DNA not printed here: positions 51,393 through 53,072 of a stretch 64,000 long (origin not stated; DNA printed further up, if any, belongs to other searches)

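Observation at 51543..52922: Radical-SAM/SPASM enzyme wedged between a CTQ-protein gene and its flavoprotein, parallel to QhpD in quinohemoprotein amine dehydrogenase maturation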

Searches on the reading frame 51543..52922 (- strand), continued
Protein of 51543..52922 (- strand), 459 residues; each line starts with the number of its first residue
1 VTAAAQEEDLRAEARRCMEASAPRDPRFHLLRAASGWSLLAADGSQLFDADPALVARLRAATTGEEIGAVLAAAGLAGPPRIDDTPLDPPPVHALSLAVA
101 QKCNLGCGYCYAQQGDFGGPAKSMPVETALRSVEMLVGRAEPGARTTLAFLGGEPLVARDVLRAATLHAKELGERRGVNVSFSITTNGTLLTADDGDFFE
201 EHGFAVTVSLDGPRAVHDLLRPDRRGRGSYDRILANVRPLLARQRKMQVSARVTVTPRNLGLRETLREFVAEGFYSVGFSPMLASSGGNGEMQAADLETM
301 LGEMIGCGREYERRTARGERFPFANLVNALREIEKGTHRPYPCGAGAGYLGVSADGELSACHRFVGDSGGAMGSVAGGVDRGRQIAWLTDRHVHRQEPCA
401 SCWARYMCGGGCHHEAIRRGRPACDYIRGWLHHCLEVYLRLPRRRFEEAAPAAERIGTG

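Call 54: search_dna_similar(query=window:51543-52922:-, collection=plasmids, mode=protein, max_rows=60, rows=spread)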
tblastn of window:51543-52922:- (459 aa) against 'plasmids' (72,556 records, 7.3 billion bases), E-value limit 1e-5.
Records with a match: 360; places in all: 395; records where one place covers at least 80% of the query: 18.
Best place of each record, by identity: 60-80% 5; <60% 355.
By first word of the organism name: Bacillus 60; Rhizobium 27; Agrobacterium 25; Clostridium 19; Bradyrhizobium 17; Enterococcus 16; Leisingera 14; Escherichia 13; Streptomyces 11; Paracoccus 11; and 82 more.
By predicted mobility (MOB-suite, as given by PLSDB): non-mobilizable 217; conjugative 104; mobilizable 39.
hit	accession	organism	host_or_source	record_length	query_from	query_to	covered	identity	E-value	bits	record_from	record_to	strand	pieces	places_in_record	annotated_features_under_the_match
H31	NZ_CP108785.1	Embleya sp. NBC_00888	-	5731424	14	438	93%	63.3%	8e-163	516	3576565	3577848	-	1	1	none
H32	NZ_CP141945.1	Novosphingobium sp. RL4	Rheum palmatum L.,Single ...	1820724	18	438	92%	57.4%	1e-137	443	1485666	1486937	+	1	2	none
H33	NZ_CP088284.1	Bradyrhizobium septentrionale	Glycine max cv. AC Glengarry,Cell ...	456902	18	438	92%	56.0%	5e-134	433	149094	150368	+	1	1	radical SAM protein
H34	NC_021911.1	Rhizobium etli bv. mimosae str. Mim1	Mimosa affinis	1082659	90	438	76%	40.6%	2e-74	261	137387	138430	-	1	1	record has no annotation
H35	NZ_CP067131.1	Paracoccus seriniphilus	cell culture,washing water of Bugula ...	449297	91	438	76%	37.4%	8e-58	213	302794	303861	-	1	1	peaB: quinohemoprotein amine dehydrogenase maturation protein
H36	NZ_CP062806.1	Cupriavidus basilensis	Cell culture,Sediment of a freshwater ...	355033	92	438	76%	34.9%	6e-50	190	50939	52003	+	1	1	peaB: quinohemoprotein amine dehydrogenase maturation protein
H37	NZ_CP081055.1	Leisingera aquaemixtae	-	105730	91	438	76%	33.7%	4e-53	199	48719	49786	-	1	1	peaB: quinohemoprotein amine dehydrogenase maturation protein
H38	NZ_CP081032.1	Leisingera aquaemixtae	-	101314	91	438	68%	35.2%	5e-38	184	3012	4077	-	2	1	none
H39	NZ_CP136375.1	Bacillus mycoides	whole organism,soil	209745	89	412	71%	29.3%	8e-42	166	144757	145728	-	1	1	scfB: thioether cross-link-forming SCIFF peptide maturase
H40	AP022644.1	Bacillus wiedmannii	-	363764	89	412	71%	29.0%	5e-40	160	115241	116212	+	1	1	thioether cross-link-forming SCIFF peptide maturase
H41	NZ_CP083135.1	Bacillus thuringiensis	whole organism,Biopesticide Solbac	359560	89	412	71%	28.7%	3e-40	161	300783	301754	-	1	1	scfB: thioether cross-link-forming SCIFF peptide maturase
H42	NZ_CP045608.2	Bacillus cereus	Whole organism,soil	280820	89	412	71%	28.7%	8e-40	160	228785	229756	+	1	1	scfB: thioether cross-link-forming SCIFF peptide maturase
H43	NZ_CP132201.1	Bacillus thuringiensis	Coprinus comatus,whole organism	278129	89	412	71%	28.4%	1e-39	159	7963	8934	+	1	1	scfB: thioether cross-link-forming SCIFF peptide maturase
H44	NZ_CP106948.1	Bacillus thuringiensis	BGSC database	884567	89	412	71%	28.1%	1e-37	154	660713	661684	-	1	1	scfB: thioether cross-link-forming SCIFF peptide maturase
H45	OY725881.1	Subdoligranulum variabile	-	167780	92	412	70%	26.3%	3e-14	83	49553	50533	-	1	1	record has no annotation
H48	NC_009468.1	Acidiphilium cryptum JF-5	-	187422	88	360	59%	28.4%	5e-13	79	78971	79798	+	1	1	hxsB: His-Xaa-Ser system radical SAM maturase HxsB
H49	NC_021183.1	Clostridium pasteurianum BC1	-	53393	92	409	69%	23.5%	6e-18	94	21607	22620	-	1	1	ccpM: Cys-rich peptide radical SAM maturase CcpM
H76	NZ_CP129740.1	Klebsiella pneumoniae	Homo sapiens,whole organism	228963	101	285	40%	25.4%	1e-10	71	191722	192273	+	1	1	anaerobic sulfatase maturase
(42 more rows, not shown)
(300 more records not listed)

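Call 62: get_annotated_region(hit=H36, flank=4000)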
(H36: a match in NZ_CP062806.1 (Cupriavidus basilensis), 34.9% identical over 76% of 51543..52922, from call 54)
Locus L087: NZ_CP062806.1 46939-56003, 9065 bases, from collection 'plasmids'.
description: Cupriavidus basilensis strain DSM 11853 plasmid pRK1-2, complete sequence
organism: Cupriavidus basilensis (NCBI taxid 68895)
taxonomy: Bacteria; Pseudomonadota; Betaproteobacteria; Burkholderiales; Burkholderiaceae; Cupriavidus; Cupriavidus basilensis
host: -; source: Cell culture,Sediment of a freshwater pond enriched in a fixed-bed reactor with 2,6-dichlorophenol as sole ...; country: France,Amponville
typing (MOB-suite, as given by PLSDB): non-mobilizable
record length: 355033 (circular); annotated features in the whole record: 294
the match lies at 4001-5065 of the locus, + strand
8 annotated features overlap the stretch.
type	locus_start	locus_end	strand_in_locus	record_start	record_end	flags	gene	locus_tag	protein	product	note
CDS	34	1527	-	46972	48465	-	-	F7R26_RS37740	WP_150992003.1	aldehyde dehydrogenase family protein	-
CDS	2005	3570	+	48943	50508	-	peaA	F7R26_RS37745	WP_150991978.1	quinohemoprotein amine dehydrogenase subunit alpha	GO:0009310 - amine catabolic process [Evidence IEA]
CDS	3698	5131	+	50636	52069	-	peaB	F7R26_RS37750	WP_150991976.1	quinohemoprotein amine dehydrogenase maturation protein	GO:0043687 - post-translational protein modification [Evidence IEA]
CDS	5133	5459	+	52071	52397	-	qhpC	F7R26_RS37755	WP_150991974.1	quinohemoprotein amine dehydrogenase subunit gamma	-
CDS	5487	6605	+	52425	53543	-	peaD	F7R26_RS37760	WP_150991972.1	quinohemoprotein amine dehydrogenase subunit beta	GO:0009310 - amine catabolic process [Evidence IEA]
CDS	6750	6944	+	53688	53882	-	-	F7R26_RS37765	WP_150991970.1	hypothetical protein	-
CDS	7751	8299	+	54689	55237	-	-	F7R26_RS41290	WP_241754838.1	transposase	-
CDS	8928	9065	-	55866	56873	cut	-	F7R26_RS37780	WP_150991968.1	helix-turn-helix domain-containing protein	GO:0006355 - regulation of DNA-templated transcription [Evidence IEA]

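Call 63: get_annotated_region(hit=H29, flank=4000)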
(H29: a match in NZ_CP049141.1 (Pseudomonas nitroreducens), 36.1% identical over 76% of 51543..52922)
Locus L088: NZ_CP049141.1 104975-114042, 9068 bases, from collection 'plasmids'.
description: Pseudomonas nitroreducens strain HBP1 plasmid pPniHBP1_2, complete sequence
organism: Pseudomonas nitroreducens (NCBI taxid 46680)
taxonomy: Bacteria; Pseudomonadota; Gammaproteobacteria; Pseudomonadales; Pseudomonadaceae; Pseudomonas; Pseudomonas nitroreducens
host: -; source: monoculture; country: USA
typing (MOB-suite, as given by PLSDB): non-mobilizable
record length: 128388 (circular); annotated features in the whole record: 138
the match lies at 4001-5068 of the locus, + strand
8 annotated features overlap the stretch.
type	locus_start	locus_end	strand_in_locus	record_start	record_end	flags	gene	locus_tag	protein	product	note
CDS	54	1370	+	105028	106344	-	-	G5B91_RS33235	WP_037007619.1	FAD-dependent monooxygenase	-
CDS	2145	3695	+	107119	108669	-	peaA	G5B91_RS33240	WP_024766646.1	quinohemoprotein amine dehydrogenase subunit alpha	GO:0009310 - amine catabolic process [Evidence IEA]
CDS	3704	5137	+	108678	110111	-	peaB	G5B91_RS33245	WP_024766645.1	quinohemoprotein amine dehydrogenase maturation protein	GO:0043687 - post-translational protein modification [Evidence IEA]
CDS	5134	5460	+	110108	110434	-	qhpC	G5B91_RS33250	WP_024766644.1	quinohemoprotein amine dehydrogenase subunit gamma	-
CDS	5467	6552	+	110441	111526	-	peaD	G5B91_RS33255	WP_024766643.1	quinohemoprotein amine dehydrogenase subunit beta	GO:0009310 - amine catabolic process [Evidence IEA]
CDS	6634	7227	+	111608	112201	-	-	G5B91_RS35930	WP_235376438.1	S8 family serine peptidase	GO:0006508 - proteolysis [Evidence IEA]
CDS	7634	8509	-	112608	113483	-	-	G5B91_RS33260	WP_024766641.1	transporter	-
CDS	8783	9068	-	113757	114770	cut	-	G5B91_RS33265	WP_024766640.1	carbon-nitrogen hydrolase family protein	-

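Call 64: get_annotated_region(hit=H39, flank=900)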
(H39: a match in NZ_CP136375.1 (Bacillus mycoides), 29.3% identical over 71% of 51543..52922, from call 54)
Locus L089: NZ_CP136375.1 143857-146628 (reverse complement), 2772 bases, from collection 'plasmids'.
description: Bacillus mycoides strain PAMC 29434 plasmid unnamed3, complete sequence
organism: Bacillus mycoides (NCBI taxid 1405)
taxonomy: Bacteria; Bacillota; Bacilli; Bacillales; Bacillaceae; Bacillus; Bacillus mycoides
host: -; source: whole organism,soil; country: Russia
typing (MOB-suite, as given by PLSDB): conjugative; replicon rep_cluster_1912; relaxase MOBP; mating-pair formation MPF_T
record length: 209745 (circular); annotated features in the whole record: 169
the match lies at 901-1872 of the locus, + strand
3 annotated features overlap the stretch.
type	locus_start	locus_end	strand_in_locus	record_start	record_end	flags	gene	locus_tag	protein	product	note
CDS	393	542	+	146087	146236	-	scfA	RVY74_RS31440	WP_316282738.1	six-cysteine ranthipeptide SCIFF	-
CDS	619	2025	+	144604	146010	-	scfB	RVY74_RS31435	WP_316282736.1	thioether cross-link-forming SCIFF peptide maturase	GO:0031179 - peptide modification [Evidence IEA]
CDS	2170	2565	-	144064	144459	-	-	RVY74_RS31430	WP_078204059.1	DUF3221 domain-containing protein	-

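Call 65: get_annotated_region(hit=H49, flank=900)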
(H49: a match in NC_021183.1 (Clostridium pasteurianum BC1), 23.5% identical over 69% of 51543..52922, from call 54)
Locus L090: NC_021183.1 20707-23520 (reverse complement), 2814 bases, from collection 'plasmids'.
description: Clostridium pasteurianum BC1 plasmid pCLOPA01, complete sequence
organism: Clostridium pasteurianum BC1 (NCBI taxid 86416)
taxonomy: Bacteria; Bacillota; Clostridia; Eubacteriales; Clostridiaceae; Clostridium; Clostridium pasteurianum; Clostridium pasteurianum BC1
host: -; source: -; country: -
typing (MOB-suite, as given by PLSDB): non-mobilizable; replicon rep_cluster_829
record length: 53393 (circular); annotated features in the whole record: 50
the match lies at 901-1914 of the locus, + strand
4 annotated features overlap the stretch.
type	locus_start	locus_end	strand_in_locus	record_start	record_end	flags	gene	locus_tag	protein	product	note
CDS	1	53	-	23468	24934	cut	-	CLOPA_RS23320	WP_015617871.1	glycosyltransferase family 39 protein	-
CDS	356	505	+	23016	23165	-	-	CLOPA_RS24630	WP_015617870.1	CLI_3235 family bacteriocin precursor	GO:0030152 - bacteriocin biosynthetic process [Evidence IEA]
CDS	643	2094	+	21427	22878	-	ccpM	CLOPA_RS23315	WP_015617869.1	Cys-rich peptide radical SAM maturase CcpM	GO:0030152 - bacteriocin biosynthetic process [Evidence IEA]; GO:0046500 - S-adenosylmethionine metabolic process ...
CDS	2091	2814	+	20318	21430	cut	-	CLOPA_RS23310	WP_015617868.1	TIGR04066 family peptide maturation system protein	-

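Call 66: get_annotated_region(hit=H76, flank=900)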
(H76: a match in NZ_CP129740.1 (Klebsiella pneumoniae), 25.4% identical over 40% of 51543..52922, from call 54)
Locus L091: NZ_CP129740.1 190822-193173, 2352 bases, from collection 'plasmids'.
description: Klebsiella pneumoniae strain 2018C09-155 plasmid p2018C09-155-228k
organism: Klebsiella pneumoniae (NCBI taxid 573)
taxonomy: Bacteria; Pseudomonadota; Gammaproteobacteria; Enterobacterales; Enterobacteriaceae; Klebsiella; Klebsiella pneumoniae
host: -; source: Homo sapiens,whole organism; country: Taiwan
typing (MOB-suite, as given by PLSDB): non-mobilizable
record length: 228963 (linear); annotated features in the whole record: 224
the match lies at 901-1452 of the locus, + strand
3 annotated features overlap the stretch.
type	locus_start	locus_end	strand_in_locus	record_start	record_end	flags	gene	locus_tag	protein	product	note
CDS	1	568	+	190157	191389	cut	-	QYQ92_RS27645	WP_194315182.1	MFS transporter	GO:0055085 - transmembrane transport [Evidence IEA]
CDS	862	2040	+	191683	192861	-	-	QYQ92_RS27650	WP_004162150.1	anaerobic sulfatase maturase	GO:0018209 - peptidyl-serine modification [Evidence IEA]; GO:0046500 - S-adenosylmethionine metabolic process [Evidence ...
CDS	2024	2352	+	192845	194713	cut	-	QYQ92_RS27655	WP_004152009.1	sulfatase-like hydrolase/transferase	-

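Call 67: get_annotated_region(hit=H48, flank=900)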
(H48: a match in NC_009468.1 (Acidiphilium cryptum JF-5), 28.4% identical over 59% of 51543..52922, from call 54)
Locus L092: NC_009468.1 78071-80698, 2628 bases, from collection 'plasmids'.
description: Acidiphilium cryptum JF-5 plasmid pACRY02, complete sequence
organism: Acidiphilium cryptum JF-5 (NCBI taxid 349163)
taxonomy: Bacteria; Pseudomonadota; Alphaproteobacteria; Rhodospirillales; Acetobacteraceae; Acidiphilium; Acidiphilium cryptum; Acidiphilium cryptum JF-5
host: -; source: -; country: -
typing (MOB-suite, as given by PLSDB): non-mobilizable; replicon rep_cluster_1239; mating-pair formation MPF_I
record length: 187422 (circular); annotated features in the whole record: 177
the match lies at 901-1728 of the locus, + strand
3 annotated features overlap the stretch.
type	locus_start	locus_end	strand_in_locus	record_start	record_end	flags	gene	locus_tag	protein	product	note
CDS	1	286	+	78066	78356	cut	hxsA2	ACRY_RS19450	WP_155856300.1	His-Xaa-Ser repeat protein HxsA2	-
CDS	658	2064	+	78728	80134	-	hxsB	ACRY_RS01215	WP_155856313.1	His-Xaa-Ser system radical SAM maturase HxsB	-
CDS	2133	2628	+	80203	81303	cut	hxsC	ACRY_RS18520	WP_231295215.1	His-Xaa-Ser system radical SAM maturase HxsC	-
